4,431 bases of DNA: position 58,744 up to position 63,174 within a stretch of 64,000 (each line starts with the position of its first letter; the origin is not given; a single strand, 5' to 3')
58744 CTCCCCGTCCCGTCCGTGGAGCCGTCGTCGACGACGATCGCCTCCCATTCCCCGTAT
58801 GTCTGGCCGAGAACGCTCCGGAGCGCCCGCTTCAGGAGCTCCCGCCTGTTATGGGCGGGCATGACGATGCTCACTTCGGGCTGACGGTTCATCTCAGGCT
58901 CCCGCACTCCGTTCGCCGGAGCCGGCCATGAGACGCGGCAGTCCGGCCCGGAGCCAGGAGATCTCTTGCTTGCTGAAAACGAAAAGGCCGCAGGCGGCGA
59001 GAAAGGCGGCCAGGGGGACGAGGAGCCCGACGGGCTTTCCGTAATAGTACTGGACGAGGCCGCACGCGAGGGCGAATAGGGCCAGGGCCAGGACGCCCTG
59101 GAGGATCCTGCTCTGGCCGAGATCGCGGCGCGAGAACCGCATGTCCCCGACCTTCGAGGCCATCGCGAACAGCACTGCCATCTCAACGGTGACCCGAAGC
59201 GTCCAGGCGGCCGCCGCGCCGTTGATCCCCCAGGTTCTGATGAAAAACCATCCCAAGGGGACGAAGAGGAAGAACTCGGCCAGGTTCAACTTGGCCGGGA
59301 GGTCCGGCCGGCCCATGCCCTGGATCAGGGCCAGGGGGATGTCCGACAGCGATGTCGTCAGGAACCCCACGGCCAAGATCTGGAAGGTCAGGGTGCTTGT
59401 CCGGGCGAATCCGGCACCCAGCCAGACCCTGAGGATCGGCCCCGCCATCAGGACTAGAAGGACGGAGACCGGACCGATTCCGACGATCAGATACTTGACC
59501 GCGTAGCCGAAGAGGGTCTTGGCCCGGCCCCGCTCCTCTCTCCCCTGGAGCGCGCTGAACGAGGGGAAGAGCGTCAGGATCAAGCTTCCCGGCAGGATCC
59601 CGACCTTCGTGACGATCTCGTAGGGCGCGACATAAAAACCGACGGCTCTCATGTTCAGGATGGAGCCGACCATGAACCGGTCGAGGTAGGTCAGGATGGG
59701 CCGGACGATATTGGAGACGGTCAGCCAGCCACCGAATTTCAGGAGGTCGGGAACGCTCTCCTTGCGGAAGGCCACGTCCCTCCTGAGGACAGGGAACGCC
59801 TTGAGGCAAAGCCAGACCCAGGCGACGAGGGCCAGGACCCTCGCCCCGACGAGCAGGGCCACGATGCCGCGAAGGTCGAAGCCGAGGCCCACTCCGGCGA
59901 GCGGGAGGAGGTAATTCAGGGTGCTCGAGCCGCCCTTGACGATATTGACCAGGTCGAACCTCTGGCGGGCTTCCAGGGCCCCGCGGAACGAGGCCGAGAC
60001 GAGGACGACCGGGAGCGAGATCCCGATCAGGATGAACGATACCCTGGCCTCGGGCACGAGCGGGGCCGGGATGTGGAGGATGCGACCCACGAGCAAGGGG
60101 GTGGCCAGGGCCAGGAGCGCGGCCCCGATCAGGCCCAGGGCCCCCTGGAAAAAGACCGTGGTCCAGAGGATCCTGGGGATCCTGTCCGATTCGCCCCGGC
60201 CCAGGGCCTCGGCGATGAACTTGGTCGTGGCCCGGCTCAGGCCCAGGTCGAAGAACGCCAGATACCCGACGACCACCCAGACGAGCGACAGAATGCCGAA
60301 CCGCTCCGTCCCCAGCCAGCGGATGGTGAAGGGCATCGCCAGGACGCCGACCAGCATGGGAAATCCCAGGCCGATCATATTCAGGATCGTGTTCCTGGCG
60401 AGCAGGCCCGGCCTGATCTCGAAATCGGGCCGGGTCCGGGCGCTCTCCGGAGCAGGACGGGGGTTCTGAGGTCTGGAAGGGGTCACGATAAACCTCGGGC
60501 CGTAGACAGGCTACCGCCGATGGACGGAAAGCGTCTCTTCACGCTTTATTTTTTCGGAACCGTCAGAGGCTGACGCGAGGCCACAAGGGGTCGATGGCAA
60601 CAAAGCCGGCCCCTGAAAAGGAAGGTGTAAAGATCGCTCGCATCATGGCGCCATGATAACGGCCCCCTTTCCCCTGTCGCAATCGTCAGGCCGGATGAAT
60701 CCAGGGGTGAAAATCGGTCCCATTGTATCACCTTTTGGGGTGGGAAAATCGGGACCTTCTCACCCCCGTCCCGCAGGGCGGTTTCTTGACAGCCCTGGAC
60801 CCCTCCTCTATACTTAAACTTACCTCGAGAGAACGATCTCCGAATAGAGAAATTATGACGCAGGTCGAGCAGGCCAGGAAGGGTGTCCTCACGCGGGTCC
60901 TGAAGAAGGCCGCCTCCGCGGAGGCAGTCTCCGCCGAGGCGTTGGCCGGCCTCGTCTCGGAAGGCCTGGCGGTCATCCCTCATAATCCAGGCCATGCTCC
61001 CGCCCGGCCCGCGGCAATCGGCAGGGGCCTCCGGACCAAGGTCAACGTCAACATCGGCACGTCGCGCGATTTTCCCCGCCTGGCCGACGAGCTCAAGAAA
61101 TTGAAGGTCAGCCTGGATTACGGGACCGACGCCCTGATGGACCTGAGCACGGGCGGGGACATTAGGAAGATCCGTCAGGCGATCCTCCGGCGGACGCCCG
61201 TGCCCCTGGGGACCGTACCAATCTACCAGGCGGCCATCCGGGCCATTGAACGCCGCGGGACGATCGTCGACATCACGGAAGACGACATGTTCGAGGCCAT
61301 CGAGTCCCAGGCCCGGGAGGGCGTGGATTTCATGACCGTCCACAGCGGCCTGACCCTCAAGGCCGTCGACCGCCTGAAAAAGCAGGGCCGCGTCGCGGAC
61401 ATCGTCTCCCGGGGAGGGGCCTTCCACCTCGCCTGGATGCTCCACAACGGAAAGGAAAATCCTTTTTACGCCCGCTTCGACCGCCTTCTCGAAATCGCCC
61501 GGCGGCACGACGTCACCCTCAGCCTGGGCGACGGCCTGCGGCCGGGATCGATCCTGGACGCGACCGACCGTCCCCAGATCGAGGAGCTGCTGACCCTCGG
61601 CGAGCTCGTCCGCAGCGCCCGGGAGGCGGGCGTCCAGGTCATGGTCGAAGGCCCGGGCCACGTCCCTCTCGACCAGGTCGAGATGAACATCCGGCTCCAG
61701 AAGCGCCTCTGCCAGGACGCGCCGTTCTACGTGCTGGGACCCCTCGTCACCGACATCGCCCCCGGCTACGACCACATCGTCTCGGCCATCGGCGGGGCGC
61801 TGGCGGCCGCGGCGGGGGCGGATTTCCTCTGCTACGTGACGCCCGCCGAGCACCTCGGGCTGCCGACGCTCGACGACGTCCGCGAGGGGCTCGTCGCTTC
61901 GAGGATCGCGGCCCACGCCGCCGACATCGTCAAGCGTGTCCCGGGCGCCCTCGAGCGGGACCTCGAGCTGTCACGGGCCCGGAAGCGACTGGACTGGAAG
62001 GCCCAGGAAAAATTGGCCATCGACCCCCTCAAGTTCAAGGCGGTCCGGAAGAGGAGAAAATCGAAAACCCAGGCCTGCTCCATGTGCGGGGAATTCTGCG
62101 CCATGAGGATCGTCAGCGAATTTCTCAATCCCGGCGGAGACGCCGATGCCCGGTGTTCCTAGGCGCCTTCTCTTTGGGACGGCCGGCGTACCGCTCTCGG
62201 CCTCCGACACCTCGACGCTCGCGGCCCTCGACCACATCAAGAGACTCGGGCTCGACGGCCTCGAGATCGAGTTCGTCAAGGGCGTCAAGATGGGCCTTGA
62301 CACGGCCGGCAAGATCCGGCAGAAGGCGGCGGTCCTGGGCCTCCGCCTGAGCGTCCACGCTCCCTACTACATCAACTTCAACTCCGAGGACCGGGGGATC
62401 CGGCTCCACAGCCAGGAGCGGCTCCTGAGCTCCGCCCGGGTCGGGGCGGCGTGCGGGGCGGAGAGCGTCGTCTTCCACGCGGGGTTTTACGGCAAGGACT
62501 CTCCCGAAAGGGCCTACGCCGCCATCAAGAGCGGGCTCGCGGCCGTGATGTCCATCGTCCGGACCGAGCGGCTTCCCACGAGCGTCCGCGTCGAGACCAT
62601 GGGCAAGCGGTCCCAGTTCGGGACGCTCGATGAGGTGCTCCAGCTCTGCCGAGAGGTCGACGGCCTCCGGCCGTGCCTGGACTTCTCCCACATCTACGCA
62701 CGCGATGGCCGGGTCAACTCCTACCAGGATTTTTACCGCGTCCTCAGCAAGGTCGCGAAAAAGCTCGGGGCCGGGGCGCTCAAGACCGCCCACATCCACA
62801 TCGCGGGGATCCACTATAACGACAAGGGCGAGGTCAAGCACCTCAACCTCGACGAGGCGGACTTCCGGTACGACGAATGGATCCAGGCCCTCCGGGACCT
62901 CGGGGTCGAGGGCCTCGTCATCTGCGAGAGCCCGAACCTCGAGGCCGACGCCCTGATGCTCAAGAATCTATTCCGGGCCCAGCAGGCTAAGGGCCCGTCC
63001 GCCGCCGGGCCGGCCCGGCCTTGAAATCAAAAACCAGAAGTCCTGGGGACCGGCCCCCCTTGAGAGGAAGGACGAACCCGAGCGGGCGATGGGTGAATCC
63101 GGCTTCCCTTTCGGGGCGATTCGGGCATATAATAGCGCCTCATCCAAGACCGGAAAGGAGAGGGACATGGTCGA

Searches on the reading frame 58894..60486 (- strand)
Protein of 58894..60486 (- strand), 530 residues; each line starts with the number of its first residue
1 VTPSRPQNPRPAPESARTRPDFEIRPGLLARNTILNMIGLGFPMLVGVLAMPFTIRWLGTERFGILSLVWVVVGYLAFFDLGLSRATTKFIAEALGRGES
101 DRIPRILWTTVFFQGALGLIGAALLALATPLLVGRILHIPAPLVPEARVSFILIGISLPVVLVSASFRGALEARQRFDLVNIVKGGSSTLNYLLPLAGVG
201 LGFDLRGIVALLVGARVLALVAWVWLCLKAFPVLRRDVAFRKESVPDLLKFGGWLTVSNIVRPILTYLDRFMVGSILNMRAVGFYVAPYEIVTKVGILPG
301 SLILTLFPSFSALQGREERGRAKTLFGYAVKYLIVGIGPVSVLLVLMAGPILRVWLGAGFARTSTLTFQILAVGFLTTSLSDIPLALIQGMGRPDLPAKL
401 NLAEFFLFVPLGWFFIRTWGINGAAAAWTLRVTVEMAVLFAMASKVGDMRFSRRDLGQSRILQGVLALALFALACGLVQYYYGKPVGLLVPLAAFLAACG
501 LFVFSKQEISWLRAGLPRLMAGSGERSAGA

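Call 69: search_protein_families(library=pfam, proteins=[window:58894-60486:-], max_evalue=0.001)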
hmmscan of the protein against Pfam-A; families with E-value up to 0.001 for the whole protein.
window:58894-60486:- (530 aa): 4 families
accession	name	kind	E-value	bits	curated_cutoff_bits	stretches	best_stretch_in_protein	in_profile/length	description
PF01943.22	Polysacc_synt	-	4.7e-26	92.3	28.2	1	29-313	1-273/274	Polysaccharide biosynthesis protein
PF13440.11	Polysacc_synt_3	-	5.9e-17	62.3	23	1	56-360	4-288/293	Polysaccharide biosynthesis protein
PF01554.23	MatE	-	2.8e-10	40.6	24.9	1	51-193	16-157/161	MatE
PF03023.19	MurJ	-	6e-06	25.6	27.4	1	210-453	162-409/451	Lipid II flippase MurJ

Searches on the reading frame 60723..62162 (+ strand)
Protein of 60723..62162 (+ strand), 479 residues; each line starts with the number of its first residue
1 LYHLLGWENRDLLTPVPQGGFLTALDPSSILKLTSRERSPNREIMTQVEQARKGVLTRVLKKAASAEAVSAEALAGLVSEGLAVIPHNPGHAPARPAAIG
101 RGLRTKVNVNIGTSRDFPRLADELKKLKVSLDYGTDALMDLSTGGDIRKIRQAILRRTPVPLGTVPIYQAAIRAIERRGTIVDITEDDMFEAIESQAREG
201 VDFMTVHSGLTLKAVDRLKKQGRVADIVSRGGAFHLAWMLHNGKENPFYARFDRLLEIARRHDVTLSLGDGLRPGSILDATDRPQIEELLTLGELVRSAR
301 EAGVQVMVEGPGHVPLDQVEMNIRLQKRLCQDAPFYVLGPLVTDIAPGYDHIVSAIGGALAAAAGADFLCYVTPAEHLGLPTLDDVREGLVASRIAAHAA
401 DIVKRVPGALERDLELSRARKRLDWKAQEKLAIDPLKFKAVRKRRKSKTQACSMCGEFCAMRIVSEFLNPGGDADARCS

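Call 69: search_protein_families(library=pfam, proteins=[window:60723-62162:+], max_evalue=0.001)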
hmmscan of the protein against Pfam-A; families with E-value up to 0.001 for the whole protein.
window:60723-62162:+ (479 aa): 1 family
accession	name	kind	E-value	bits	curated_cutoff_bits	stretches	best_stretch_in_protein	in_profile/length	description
PF01964.24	ThiC_Rad_SAM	-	3e-192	639.5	25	1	46-465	1-419/420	Radical SAM ThiC family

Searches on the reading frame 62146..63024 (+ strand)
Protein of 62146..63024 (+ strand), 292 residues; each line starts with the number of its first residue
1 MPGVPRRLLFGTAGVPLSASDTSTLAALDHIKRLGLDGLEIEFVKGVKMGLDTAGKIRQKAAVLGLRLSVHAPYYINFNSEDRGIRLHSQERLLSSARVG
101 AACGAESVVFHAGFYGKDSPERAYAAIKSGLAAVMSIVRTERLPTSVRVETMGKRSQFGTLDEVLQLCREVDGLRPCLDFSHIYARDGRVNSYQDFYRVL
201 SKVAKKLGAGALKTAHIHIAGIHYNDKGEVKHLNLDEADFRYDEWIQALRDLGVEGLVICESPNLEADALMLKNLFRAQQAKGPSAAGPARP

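Call 69: search_protein_families(library=pfam, proteins=[window:62146-63024:+], max_evalue=0.001)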
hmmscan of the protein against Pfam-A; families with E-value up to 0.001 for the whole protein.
window:62146-63024:+ (292 aa): 1 family
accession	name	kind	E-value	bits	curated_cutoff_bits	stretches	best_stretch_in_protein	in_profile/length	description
PF01261.30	AP_endonuc_2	-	5.4e-36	125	31.1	1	29-266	2-236/249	Xylose isomerase-like TIM barrel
